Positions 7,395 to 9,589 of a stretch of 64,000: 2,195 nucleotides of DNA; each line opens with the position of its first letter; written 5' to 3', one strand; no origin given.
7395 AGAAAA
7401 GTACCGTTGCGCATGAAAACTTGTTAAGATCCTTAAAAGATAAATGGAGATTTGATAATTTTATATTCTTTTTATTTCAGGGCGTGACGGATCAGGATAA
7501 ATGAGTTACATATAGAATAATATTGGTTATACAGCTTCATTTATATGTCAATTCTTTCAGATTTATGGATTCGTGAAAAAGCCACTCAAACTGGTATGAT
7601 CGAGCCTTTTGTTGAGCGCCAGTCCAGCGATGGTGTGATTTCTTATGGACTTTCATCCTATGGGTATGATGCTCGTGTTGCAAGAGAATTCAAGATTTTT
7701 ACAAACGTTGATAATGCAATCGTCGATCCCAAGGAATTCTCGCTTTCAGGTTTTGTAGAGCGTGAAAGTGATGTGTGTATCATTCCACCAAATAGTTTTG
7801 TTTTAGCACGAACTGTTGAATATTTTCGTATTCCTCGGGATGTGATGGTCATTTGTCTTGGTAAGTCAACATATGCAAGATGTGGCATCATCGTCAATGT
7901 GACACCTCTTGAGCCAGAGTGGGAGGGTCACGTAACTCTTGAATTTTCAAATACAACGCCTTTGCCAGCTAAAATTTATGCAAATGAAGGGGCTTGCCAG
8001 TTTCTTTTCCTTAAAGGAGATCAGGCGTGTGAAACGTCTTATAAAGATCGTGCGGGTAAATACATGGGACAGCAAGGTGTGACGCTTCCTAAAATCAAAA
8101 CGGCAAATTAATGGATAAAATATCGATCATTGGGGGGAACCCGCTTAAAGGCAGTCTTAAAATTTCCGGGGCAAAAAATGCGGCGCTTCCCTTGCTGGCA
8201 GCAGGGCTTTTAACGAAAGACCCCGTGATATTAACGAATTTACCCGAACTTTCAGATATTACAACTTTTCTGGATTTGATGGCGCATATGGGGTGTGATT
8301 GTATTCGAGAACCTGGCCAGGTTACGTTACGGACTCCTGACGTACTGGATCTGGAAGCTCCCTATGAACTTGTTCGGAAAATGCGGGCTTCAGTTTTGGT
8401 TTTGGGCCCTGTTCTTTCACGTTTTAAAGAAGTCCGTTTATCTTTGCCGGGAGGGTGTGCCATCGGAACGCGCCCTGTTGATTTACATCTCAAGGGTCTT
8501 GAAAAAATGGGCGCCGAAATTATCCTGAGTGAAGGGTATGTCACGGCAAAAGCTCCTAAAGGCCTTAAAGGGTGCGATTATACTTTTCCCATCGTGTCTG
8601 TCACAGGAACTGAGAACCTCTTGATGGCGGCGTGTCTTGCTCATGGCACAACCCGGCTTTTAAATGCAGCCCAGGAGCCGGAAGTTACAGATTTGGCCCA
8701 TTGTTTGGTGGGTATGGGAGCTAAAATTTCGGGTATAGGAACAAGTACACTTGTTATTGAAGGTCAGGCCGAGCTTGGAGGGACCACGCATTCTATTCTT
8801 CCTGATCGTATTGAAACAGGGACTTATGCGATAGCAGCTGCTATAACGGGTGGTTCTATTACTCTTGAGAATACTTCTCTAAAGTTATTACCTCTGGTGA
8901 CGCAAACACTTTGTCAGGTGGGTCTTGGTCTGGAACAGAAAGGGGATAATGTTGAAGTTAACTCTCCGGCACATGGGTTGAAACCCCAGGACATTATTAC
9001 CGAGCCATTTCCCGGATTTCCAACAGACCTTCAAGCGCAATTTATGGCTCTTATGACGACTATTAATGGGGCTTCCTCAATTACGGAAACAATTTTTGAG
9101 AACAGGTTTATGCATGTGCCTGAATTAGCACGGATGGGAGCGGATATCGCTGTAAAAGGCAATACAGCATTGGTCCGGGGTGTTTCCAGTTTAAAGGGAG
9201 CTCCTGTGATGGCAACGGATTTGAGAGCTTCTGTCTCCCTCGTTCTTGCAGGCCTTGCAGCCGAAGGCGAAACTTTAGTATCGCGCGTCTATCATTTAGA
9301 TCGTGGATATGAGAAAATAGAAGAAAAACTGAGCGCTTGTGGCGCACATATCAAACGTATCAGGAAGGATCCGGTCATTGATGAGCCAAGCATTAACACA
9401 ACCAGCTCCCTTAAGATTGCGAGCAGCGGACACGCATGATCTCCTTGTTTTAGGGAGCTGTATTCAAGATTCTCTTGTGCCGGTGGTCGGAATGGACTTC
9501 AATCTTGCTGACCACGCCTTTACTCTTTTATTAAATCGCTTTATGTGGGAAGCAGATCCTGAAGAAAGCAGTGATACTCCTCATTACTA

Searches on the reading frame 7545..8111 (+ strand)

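Call 82: search_protein_families(library=pfam, proteins=[window:7545-8111:+], max_evalue=0.001)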
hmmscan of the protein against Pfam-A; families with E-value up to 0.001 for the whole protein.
window:7545-8111:+ (188 aa): 1 family
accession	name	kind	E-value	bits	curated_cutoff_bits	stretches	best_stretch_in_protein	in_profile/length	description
PF22769.1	DCD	-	2.1e-33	116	27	1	3-156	1-151/153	dCTP deaminase-like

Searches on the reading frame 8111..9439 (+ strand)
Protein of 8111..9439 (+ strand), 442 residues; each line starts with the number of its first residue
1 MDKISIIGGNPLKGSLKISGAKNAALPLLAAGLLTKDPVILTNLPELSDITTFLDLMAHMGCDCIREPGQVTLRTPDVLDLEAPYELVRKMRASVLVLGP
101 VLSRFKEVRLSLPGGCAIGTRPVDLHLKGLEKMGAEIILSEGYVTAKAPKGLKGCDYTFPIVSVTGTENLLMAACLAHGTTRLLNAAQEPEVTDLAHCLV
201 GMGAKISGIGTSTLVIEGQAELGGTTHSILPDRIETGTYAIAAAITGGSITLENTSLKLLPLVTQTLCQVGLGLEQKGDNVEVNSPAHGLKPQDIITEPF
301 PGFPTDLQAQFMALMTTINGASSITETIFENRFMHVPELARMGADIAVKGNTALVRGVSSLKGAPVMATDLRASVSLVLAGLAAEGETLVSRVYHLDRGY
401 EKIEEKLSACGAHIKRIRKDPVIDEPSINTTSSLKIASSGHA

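Call 6: search_protein_families(library=pfam, proteins=[window:8111-9439:+], max_evalue=0.01)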
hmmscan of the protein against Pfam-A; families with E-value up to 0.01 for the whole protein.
window:8111-9439:+ (442 aa): 1 family
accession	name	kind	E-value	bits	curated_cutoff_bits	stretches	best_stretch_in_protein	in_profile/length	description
PF00275.25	EPSP_synthase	-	8.5e-107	357.9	22.8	1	8-407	3-417/417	EPSP synthase (3-phosphoshikimate 1-carboxyvinyltransferase)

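Call 72: find_homologous_proteins(query=window:8111-9439:+, max_evalue=1e-50)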
Query window:8111-9439:+ (442 aa): 8000 proteins with E <= 1e-50 among 8000 candidates; the best 120 are listed.
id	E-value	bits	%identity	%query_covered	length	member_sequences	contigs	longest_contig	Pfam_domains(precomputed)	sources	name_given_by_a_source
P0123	1.3e-284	962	100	100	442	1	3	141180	PF00275.26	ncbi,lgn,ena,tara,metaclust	tara:strand:- start:2375 stop:3703 length:1329 start_codon:yes stop_codon:yes gene_type:complete|met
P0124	2.0e-214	731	79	95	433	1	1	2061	PF00275.26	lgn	-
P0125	5.0e-211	719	77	99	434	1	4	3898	PF00275.26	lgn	-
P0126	1.5e-203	695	75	99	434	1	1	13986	PF00275.26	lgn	-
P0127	3.0e-175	601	68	95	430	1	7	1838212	PF00275.26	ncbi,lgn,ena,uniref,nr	ncbi:UDP-N-acetylglucosamine 1-carboxyvinyltransferase [Candidatus Nucleicultrix amoebiphila]|uniref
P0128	7.9e-175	600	67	95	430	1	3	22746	PF00275.26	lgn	-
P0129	4.4e-174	598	68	95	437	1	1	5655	PF00275.26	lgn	-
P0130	6.5e-173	594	67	95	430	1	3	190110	PF00275.26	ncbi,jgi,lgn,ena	jgi:UDP-N-acetylglucosamine 1-carboxyvinyltransferase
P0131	9.2e-173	593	66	95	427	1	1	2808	PF00275.26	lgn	-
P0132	9.6e-173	593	65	95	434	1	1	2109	PF00275.26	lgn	-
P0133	1.0e-171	590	66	99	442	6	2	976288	PF00275.26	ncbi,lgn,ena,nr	ncbi:MAG: UDP-N-acetylglucosamine 1-carboxyvinyltransferase [Alphaproteobacteria bacterium]|nr:UDP-N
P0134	1.6e-171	589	65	95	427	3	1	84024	PF00275.26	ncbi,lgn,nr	ncbi:MAG: UDP-N-acetylglucosamine 1-carboxyvinyltransferase [Caedimonas sp.]|nr:UDP-N-acetylglucosam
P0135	8.5e-171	587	65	95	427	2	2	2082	PF00275.26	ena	-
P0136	1.1e-170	586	64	94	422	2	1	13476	PF00275.26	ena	-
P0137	2.1e-170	585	65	95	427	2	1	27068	PF00275.26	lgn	-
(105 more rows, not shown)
